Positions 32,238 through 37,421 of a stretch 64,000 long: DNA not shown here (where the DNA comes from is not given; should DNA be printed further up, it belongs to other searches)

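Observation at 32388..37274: Architecture of the 1,628-aa protein: single C-terminal AAA_5 module behind an ~800-aa coiled-coil stalk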

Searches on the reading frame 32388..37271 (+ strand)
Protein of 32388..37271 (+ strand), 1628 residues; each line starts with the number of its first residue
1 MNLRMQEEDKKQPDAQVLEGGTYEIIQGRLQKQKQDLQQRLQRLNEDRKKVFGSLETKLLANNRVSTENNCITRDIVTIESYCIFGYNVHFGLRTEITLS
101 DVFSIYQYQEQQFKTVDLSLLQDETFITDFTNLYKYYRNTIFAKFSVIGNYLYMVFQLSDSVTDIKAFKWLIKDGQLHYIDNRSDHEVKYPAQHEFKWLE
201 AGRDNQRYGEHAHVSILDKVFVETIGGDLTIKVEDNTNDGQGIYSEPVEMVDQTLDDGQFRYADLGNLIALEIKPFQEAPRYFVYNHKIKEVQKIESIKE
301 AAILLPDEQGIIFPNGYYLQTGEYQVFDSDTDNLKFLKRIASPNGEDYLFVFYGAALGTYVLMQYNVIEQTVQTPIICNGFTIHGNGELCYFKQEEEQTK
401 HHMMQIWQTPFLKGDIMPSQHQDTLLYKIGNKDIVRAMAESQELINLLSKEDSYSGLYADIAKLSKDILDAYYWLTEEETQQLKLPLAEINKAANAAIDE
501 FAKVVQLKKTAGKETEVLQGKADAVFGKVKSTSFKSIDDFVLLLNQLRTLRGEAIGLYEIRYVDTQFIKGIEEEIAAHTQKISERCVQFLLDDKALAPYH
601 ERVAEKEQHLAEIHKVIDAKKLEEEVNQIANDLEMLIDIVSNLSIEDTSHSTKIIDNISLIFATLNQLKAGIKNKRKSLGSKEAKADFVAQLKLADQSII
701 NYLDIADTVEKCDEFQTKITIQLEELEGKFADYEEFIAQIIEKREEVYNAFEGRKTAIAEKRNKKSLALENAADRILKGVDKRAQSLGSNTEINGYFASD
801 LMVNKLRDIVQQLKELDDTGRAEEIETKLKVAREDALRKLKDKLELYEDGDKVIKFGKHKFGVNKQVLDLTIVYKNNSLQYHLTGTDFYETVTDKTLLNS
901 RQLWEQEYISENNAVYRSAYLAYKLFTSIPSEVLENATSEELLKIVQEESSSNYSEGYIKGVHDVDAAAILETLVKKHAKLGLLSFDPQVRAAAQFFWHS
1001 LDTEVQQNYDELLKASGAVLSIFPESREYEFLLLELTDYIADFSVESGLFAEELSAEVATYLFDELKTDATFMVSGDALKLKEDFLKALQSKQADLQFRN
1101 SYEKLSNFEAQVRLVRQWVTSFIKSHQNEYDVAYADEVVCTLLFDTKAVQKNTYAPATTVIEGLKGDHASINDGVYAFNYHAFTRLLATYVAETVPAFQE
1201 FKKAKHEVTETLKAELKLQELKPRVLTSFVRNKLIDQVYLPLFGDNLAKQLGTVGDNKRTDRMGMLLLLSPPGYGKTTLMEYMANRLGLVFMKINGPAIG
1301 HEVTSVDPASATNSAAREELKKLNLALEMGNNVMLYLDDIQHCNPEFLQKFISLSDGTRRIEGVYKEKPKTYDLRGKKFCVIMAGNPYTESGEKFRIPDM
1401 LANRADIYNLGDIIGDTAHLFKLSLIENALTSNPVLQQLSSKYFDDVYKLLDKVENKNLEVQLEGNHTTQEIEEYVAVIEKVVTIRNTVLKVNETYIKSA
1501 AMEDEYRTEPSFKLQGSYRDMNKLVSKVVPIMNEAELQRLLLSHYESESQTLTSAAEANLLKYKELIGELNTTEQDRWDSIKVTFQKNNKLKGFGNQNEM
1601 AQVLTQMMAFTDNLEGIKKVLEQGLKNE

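Call 3: search_protein_families(library=pfam, proteins=[window:32388-37271:+], max_evalue=1)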
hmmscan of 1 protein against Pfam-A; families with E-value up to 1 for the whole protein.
window:32388-37271:+ (1628 aa): 8 families
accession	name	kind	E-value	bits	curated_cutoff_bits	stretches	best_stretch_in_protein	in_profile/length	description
PF12458.13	DUF3686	-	3e-180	599.9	25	1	36-473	1-448/448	ATPase involved in DNA repair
PF25472.1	DUF7902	-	2.5e-27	95.3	26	1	594-678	1-85/85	Domain of unknown function (DUF7902)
PF07728.20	AAA_5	-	3.9e-08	33.8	22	1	1266-1390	2-126/139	AAA domain (dynein-related subfamily)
PF00004.35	AAA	-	2.4e-06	28.5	21.2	1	1266-1387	1-110/131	ATPase family associated with various cellular activities (AAA)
PF05496.18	RuvB_N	-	0.00019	21.7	27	1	1257-1302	27-72/159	Holliday junction DNA helicase RuvB P-loop domain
PF13401.12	AAA_22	-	0.00042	21.1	27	1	1263-1357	5-110/130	AAA domain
PF13191.12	AAA_16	-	0.13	13.2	32.6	0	1257-1288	18-49/167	AAA ATPase domain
PF08771.16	FRB_dom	-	0.34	11.6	24.7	0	645-713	17-85/99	FKBP12-rapamycin binding domain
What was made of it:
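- Pfam hits are in call 3. No MIT domain was found (call 3).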

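Call 4: search_protein_families(library=ncbifam, proteins=[window:32388-37271:+], max_evalue=1)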
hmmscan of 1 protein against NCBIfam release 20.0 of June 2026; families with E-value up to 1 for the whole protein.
window:32388-37271:+ (1628 aa): 4 families
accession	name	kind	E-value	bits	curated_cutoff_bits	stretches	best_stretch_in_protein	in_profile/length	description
NF000868.0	PRK00080.1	equivalog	0.00011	21.2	282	1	1257-1301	45-89/330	Holliday junction branch migration DNA helicase RuvB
TIGR00635.1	ruvB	equivalog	0.00049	19.2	299.05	1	1257-1300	24-67/305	Holliday junction branch migration DNA helicase RuvB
TIGR01243.1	CDC48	subfamily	0.00072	18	802.65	1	1264-1300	214-249/733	CDC48 family AAA ATPase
NF009883.0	PRK13341.1-4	equivalog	0.0033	15.4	668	1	1259-1297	51-89/729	AAA family ATPase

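Call 5: search_protein_families(library=padloc, proteins=[window:32388-37271:+], max_evalue=0.1)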
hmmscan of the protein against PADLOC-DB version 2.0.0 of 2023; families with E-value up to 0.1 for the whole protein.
window:32388-37271:+ (1628 aa): 1 family
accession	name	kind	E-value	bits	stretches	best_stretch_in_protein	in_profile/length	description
PDLC04140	mad8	-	0.0034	14.9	1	1262-1383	26-129/314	mads_8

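Call 7: search_solved_structures(query=window:32388-37271:+, max_evalue=0.01)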
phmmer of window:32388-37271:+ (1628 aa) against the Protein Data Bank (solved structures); distinct sequences matched with E-value up to 0.01: 48.
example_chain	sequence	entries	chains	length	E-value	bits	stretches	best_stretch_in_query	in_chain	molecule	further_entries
5vc7_A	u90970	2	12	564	8.4e-05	23.3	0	1238-1300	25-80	VCP-like ATPase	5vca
5g4g_A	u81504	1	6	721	0.0001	23.1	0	1238-1300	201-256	VCP-LIKE ATPASE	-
5g4f_A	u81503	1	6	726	0.0001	23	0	1238-1300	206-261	VCP-LIKE ATPASE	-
6chs_H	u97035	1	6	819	0.00076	20.2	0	1264-1309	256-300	Putative cell division control protein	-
7wub_C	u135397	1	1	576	0.00081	20.1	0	1266-1306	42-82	Transitional endoplasmic reticulum ATPase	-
7wub_D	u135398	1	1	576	0.00081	20.1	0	1266-1306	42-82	Transitional endoplasmic reticulum ATPase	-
6mck_A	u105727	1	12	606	0.00094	19.9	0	1266-1306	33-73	Transitional endoplasmic reticulum ATPase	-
7lmy_A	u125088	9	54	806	0.0012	19.5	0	1264-1306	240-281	Transitional endoplasmic reticulum ATPase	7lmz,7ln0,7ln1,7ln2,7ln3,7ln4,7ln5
7rlb_A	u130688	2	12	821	0.0013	19.4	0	1264-1306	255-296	Transitional endoplasmic reticulum ATPase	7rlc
7rlj_A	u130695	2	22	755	0.0015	19.1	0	1264-1306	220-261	Transitional endoplasmic reticulum ATPase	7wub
8yka_A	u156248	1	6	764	0.0016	19.1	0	1264-1306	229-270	Transitional endoplasmic reticulum ATPase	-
7rlf_A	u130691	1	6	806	0.0016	19.1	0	1264-1306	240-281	Transitional endoplasmic reticulum ATPase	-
7rld_A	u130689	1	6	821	0.0017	19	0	1266-1306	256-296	Transitional endoplasmic reticulum ATPase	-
5c18_A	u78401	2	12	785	0.0017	19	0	1264-1306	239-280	Transitional endoplasmic reticulum ATPase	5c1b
7y4w_A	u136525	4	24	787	0.0017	19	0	1264-1306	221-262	Transitional endoplasmic reticulum ATPase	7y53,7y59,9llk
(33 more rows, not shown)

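Call 12: find_homologous_proteins(query=window:32388-37271:+, max_evalue=1e-10)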
Query window:32388-37271:+ (1628 aa): 4263 proteins with E <= 1e-10 among 8000 candidates; the best 120 are listed.
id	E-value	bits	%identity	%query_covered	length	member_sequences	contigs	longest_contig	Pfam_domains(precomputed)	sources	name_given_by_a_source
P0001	0.0e+0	3612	100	100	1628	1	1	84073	PF12458.14,PF00004.36,PF07728.21,PF25472.2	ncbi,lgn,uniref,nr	ncbi:AAA domain (dynein-related subfamily) [Pustulibacterium marinum]|uniref:AAA domain (Dynein-rela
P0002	0.0e+0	2891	80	100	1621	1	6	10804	PF12458.14,PF00004.36,PF07728.21,PF25472.2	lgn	-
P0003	0.0e+0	2890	80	100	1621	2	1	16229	PF12458.14,PF00004.36,PF07728.21,PF25472.2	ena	-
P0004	0.0e+0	2887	79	100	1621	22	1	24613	PF12458.14,PF00004.36,PF07728.21,PF25472.2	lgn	-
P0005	0.0e+0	2836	77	100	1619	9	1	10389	PF12458.14,PF00004.36,PF07728.21,PF25472.2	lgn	-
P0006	0.0e+0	2834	78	99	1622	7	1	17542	PF12458.14,PF00004.36,PF07728.21,PF25472.2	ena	-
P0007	0.0e+0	2833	77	100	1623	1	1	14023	PF12458.14,PF00004.36,PF07728.21,PF25472.2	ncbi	-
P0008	0.0e+0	2823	78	100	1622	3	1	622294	PF12458.14,PF00004.36,PF07728.21,PF25472.2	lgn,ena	-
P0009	0.0e+0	2815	77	100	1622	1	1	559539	PF12458.14,PF00004.36,PF07728.21,PF25472.2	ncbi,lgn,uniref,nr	ncbi:ATPase family associated with various cellular activities (AAA) [Mesonia phycicola]|uniref:ATPa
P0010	0.0e+0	2635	73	99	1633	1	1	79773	PF12458.14,PF00004.36,PF07728.21,PF25472.2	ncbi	ncbi:MAG: DNA repair ATPase [Leeuwenhoekiella sp.]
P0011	0.0e+0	2633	72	99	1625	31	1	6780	PF12458.14,PF00004.36,PF07728.21,PF25472.2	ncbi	-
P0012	0.0e+0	2630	71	100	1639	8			PF12458.14,PF00004.36,PF13401.13,PF07728.21,PF25472.2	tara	tara:strand:+ start:54937 stop:59856 length:4920 start_codon:yes stop_codon:yes gene_type:complete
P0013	0.0e+0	2628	71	99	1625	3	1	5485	PF12458.14,PF00004.36,PF07728.21,PF25472.2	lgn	-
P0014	0.0e+0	2628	72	99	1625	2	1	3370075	PF12458.14,PF00004.36,PF07728.21,PF25472.2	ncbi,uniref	ncbi:DNA repair ATPase [Dokdonia sp. R86516]|uniref:DNA repair ATPase n=1 Tax=Dokdonia sp. R86516 Ta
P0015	0.0e+0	2623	72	99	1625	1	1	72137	PF12458.14,PF00004.36,PF07728.21,PF25472.2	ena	-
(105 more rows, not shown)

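Call 31: find_homologous_proteins(query=A1, max_evalue=1e-10)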
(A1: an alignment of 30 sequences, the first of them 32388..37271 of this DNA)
Query A1 (30 sequences) (1628 aa, profile of the alignment): 4250 proteins with E <= 1e-10 among 8000 candidates; the best 120 are listed.
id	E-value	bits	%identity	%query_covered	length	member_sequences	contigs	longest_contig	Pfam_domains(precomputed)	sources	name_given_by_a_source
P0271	0.0e+0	2293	43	98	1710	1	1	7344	PF12458.14,PF00004.36,PF13401.13,PF07728.21,PF25472.2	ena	-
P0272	0.0e+0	2289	44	99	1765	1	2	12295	PF12458.14,PF00004.36,PF07728.21,PF25472.2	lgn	-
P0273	0.0e+0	2281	42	99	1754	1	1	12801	PF12458.14,PF00004.36,PF13401.13,PF07728.21,PF25472.2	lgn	-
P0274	0.0e+0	2280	42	99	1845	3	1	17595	PF12458.14,PF00004.36,PF13401.13,PF07728.21,PF25472.2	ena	-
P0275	0.0e+0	2274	42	97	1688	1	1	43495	PF12458.14,PF00004.36,PF07728.21,PF25472.2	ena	-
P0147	0.0e+0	2270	42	97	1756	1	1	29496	PF12458.14,PF00004.36,PF07728.21,PF25472.2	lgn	-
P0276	0.0e+0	2269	43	99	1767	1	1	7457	PF12458.14,PF00004.36,PF07728.21,PF25472.2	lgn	-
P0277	0.0e+0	2268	43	99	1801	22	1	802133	PF12458.14,PF00004.36,PF25472.2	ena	-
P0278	0.0e+0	2267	43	100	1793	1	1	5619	PF12458.14,PF00004.36,PF07728.21,PF25472.2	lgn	-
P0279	0.0e+0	2265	42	99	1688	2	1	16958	PF12458.14,PF00004.36,PF07728.21,PF25472.2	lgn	-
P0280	0.0e+0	2262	42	99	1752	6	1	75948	PF12458.14,PF00004.36,PF07728.21,PF25472.2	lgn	-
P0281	0.0e+0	2262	42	99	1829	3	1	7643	PF12458.14,PF00004.36,PF07728.21,PF25472.2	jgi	jgi:hypothetical protein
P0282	0.0e+0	2261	42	99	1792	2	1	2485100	PF12458.14,PF00004.36,PF25472.2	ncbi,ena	-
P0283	0.0e+0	2261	41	99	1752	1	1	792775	PF12458.14,PF00004.36,PF13401.13,PF07728.21,PF25472.2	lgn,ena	-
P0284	0.0e+0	2260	43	99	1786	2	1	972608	PF12458.14,PF00004.36,PF13401.13,PF07728.21,PF25472.2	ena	-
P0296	0.0e+0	2253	43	99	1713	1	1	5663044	PF12458.14,PF00004.36,PF13401.13,PF25472.2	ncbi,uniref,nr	ncbi:DNA repair protein [Saccharobesus litoralis]|uniref:DNA repair protein n=1 Tax=Saccharobesus li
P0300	0.0e+0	2250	42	99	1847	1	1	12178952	PF12458.14,PF00004.36,PF25472.2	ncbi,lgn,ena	-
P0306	0.0e+0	2244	50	100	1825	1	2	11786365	PF12458.14,PF00004.36,PF05496.19,PF25472.2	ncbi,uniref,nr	ncbi:DNA repair ATPase [Sulfidibacter corallicola]|uniref:DNA repair ATPase n=1 Tax=Sulfidibacter co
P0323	0.0e+0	2239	41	99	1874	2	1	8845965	PF12458.14,PF00004.36,PF07728.21,PF25472.2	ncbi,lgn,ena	-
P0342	0.0e+0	2237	41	99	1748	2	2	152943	PF12458.14,PF00004.36,PF07728.21,PF25472.2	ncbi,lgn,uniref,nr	ncbi:DNA repair ATPase [Pseudomonas indica]|uniref:DNA repair ATPase n=1 Tax=Pseudomonas indica TaxI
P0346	0.0e+0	2236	41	99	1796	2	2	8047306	PF12458.14,PF00004.36,PF13401.13,PF07728.21,PF25472.2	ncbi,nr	ncbi:DNA repair ATPase [Persicimonas caeni]|nr:DNA repair ATPase [Persicimonas caeni]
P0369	0.0e+0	2232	52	99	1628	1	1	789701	PF12458.14,PF00004.36,PF25472.2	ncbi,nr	ncbi:MAG: DNA repair ATPase [Bacteroidia bacterium]|nr:DNA repair ATPase [Bacteroidia bacterium]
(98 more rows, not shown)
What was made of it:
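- The Pfam DUF3686 description and NCBI product names say 'DNA repair ATPase' (calls 3, 12, 31).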
